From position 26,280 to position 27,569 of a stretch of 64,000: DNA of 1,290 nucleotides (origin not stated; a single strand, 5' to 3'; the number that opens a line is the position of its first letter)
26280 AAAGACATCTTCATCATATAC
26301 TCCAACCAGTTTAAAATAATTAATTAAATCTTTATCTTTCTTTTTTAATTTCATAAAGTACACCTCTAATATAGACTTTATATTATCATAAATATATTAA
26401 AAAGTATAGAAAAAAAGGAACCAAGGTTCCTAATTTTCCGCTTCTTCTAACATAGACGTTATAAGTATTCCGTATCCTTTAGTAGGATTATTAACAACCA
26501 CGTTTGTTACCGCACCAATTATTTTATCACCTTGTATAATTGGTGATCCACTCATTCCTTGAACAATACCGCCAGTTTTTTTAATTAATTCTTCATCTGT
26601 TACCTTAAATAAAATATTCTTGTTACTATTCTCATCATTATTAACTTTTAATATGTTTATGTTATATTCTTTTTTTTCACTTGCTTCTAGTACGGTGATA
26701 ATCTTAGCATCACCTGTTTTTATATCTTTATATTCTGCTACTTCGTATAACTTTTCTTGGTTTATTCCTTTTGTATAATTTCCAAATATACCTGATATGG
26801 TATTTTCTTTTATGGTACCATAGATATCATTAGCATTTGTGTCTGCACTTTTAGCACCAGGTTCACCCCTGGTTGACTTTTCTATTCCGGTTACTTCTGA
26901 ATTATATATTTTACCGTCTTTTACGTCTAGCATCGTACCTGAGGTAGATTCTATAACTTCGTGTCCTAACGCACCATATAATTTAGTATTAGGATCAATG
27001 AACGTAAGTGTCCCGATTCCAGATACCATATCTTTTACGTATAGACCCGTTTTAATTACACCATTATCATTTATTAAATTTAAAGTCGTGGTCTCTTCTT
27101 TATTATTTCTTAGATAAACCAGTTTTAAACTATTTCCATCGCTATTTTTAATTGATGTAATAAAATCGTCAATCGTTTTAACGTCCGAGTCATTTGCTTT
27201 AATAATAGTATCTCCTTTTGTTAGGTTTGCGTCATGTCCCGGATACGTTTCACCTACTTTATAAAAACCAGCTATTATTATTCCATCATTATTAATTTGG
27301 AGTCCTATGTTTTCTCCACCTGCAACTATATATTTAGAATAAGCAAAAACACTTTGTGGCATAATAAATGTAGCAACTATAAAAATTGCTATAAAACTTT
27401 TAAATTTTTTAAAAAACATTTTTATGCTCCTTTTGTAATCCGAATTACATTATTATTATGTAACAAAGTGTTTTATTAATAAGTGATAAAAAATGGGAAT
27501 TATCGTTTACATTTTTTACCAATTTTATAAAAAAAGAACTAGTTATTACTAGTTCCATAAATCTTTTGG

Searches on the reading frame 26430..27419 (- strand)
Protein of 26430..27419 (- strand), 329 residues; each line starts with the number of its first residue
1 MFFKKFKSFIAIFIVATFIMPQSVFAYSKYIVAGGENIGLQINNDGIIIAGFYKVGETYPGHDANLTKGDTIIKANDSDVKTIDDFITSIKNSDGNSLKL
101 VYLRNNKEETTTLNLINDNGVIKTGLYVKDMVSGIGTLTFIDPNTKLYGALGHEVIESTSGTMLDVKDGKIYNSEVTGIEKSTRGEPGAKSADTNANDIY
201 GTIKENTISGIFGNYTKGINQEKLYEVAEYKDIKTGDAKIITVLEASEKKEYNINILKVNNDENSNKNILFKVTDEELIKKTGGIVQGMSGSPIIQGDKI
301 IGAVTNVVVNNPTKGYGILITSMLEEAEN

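Call 26: search_protein_families(library=ncbifam, proteins=[window:26430-27419:-], max_evalue=0.001)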
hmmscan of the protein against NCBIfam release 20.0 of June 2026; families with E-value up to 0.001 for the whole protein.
window:26430-27419:- (329 aa): 4 families
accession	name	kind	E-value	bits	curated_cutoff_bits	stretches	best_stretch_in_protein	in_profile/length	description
TIGR02860.1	spore_IV_B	equivalog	3.2e-89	299.7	305.25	1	28-328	88-400/402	SpoIVB peptidase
NF041521.1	HhoA_HhoB_HtrA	equivalog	4e-05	23.1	450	0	37-113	254-329/335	HhoA/HhoB/HtrA family serine endopeptidase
TIGR00054.1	TIGR00054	equivalog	6.1e-05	22.1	147.55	1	54-124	208-277/421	RIP metalloprotease RseP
NF041199.1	trx7_PDZ_seleno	equivalog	0.00017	20.6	300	1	36-115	193-272/390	Trx7/PDZ domain-containing (seleno)protein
